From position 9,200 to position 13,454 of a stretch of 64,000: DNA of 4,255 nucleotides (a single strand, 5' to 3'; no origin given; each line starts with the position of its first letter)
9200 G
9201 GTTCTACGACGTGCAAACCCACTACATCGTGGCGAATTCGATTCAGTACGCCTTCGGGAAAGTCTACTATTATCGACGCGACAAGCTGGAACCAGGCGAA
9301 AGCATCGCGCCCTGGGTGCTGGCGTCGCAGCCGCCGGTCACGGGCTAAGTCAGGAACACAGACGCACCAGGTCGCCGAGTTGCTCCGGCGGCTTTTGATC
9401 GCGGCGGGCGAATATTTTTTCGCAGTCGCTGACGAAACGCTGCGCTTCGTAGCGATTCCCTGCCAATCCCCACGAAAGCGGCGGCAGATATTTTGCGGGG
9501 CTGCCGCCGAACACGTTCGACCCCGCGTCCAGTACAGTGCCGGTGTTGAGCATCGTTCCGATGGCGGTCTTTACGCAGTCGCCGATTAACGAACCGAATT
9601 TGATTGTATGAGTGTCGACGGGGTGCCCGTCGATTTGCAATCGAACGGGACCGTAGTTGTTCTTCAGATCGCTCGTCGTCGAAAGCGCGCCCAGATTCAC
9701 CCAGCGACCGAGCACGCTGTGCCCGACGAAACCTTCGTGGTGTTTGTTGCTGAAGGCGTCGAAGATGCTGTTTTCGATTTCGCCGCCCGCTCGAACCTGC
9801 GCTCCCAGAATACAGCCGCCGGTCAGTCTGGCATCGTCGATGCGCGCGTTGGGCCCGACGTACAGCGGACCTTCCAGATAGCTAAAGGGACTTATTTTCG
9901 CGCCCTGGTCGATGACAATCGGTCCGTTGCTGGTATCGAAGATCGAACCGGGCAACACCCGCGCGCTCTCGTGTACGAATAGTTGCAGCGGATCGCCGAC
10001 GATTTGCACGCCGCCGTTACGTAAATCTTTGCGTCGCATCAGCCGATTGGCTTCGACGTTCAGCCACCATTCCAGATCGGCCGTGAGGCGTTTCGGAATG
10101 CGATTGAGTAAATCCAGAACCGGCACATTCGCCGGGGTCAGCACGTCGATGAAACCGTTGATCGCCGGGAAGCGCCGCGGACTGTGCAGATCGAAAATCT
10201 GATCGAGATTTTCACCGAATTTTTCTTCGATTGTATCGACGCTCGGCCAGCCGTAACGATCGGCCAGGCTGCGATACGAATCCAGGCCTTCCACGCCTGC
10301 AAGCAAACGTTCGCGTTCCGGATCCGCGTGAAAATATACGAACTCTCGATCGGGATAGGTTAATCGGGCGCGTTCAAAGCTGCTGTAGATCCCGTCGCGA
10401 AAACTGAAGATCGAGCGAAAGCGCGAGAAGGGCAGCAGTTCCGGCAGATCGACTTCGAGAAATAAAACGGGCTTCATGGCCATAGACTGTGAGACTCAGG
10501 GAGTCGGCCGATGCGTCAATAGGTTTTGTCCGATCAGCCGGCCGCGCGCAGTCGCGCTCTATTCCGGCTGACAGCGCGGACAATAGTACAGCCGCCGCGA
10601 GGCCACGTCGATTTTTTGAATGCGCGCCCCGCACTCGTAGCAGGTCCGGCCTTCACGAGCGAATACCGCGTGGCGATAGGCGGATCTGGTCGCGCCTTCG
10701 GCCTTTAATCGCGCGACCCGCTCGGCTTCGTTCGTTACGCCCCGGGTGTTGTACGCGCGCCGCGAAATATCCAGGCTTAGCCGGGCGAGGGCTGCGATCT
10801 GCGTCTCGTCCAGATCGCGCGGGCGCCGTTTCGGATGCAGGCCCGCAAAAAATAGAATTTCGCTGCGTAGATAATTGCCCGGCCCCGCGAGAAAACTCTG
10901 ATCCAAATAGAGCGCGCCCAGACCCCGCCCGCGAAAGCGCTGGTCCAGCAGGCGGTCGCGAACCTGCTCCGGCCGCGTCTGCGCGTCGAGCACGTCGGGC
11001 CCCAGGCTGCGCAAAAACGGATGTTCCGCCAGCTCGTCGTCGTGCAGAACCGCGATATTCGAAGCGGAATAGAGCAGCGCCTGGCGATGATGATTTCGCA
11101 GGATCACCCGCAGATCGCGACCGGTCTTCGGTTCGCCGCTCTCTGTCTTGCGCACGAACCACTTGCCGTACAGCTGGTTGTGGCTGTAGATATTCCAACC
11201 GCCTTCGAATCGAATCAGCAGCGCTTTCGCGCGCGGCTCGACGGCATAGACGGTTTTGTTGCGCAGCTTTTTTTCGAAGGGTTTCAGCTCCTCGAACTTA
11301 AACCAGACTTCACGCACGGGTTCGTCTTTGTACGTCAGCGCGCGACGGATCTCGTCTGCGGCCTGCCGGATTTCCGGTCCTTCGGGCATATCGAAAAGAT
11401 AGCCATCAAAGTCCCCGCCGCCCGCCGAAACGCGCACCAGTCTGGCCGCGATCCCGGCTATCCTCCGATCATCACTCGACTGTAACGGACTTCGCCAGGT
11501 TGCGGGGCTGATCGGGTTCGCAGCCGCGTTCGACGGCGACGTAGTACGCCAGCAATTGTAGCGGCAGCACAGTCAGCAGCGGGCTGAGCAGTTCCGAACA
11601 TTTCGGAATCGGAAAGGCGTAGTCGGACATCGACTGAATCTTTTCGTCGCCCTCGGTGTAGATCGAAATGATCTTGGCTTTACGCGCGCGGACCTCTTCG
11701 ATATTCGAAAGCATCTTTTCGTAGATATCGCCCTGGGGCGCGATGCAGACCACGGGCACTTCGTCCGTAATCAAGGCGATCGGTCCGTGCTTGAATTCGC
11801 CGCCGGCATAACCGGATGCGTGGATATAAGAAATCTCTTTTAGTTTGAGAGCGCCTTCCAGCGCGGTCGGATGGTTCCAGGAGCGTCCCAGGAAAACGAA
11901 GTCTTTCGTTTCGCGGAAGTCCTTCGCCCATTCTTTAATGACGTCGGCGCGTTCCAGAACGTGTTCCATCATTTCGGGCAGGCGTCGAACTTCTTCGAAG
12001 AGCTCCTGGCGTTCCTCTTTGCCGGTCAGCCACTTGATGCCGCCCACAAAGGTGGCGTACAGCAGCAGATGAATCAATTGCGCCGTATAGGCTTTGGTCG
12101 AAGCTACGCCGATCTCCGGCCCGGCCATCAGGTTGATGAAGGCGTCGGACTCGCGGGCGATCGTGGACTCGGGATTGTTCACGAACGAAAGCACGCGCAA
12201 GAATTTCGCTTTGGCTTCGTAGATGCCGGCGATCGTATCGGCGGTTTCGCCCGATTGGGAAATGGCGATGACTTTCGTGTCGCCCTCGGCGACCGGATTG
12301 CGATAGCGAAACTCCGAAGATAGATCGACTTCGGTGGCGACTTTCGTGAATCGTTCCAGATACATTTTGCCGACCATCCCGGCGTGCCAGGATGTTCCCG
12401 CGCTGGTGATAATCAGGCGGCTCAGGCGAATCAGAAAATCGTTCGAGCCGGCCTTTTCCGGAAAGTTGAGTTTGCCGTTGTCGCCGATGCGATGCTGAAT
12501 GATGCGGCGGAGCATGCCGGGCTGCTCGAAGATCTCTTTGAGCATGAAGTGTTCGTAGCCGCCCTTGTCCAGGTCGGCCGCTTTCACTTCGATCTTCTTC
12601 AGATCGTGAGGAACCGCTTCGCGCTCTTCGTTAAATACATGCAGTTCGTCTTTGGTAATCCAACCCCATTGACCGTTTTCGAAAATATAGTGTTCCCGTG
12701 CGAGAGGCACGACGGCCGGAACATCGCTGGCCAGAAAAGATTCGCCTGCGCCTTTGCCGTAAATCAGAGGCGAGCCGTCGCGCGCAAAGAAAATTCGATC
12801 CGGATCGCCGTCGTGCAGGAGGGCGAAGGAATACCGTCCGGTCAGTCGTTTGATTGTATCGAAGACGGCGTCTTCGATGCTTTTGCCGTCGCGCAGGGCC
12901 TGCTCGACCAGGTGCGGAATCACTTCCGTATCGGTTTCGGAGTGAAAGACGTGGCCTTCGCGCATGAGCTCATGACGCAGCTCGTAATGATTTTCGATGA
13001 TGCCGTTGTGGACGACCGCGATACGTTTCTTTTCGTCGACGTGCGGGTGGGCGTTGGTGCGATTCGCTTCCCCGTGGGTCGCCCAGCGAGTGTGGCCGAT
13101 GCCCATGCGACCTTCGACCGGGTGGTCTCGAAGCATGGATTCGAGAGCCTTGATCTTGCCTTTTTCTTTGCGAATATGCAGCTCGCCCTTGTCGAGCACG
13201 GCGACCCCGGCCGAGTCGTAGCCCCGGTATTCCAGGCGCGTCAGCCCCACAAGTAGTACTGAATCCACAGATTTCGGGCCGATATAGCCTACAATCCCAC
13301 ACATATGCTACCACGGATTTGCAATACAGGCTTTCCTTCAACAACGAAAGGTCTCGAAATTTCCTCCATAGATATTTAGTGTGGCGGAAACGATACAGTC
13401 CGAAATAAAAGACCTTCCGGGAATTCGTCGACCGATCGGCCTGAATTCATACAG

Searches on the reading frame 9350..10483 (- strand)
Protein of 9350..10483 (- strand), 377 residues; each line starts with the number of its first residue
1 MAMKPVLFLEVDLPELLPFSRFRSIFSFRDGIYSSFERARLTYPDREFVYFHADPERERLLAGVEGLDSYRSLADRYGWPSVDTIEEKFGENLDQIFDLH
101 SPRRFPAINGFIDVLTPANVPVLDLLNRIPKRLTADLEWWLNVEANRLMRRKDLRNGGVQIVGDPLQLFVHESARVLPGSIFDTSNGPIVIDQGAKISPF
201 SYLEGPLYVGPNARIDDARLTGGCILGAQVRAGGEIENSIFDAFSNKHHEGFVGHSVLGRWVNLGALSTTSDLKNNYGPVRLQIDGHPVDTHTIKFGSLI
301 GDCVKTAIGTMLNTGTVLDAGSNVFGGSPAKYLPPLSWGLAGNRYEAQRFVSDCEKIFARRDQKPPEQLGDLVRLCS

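Call 48: search_protein_families(library=pfam, proteins=[window:9350-10483:-])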
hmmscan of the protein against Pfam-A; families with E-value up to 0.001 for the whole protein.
window:9350-10483:- (377 aa): 1 family
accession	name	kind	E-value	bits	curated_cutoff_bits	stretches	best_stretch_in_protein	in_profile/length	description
PF00132.30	Hexapep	-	0.00014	21.9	27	0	189-215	2-28/36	Bacterial transferase hexapeptide (six repeats)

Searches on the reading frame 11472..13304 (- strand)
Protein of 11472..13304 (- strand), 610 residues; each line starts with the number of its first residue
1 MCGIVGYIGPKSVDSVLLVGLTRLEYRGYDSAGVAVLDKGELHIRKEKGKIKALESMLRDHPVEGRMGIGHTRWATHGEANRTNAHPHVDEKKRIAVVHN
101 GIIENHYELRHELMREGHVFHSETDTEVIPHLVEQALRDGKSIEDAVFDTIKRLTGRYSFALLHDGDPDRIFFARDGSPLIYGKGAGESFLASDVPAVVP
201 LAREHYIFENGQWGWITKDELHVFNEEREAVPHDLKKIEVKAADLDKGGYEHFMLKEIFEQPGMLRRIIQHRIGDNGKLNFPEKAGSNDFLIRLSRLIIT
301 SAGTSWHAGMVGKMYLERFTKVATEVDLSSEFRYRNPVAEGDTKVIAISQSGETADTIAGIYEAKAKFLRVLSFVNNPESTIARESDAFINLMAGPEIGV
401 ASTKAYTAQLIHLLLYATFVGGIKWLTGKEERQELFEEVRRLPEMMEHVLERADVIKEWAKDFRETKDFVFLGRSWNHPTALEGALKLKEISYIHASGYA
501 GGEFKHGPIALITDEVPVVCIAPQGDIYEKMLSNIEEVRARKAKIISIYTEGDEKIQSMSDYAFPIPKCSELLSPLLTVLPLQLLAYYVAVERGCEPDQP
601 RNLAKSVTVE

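Call 48: search_protein_families(library=pfam, proteins=[window:11472-13304:-])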
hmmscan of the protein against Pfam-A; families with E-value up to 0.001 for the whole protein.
window:11472-13304:- (610 aa): 4 families
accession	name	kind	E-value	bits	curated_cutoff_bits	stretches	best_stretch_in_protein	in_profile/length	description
PF01380.27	SIS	-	1.8e-48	164.1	25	2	294-417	5-129/131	SIS domain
PF13522.11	GATase_6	-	1.1e-21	77.6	27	1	63-192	8-128/130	Glutamine amidotransferase domain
PF13537.11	GATase_7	-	2e-19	70.2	25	1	81-197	9-120/123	Glutamine amidotransferase domain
PF13230.11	GATase_4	-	0.00015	21.3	23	1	54-130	60-134/272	Glutamine amidotransferases class-II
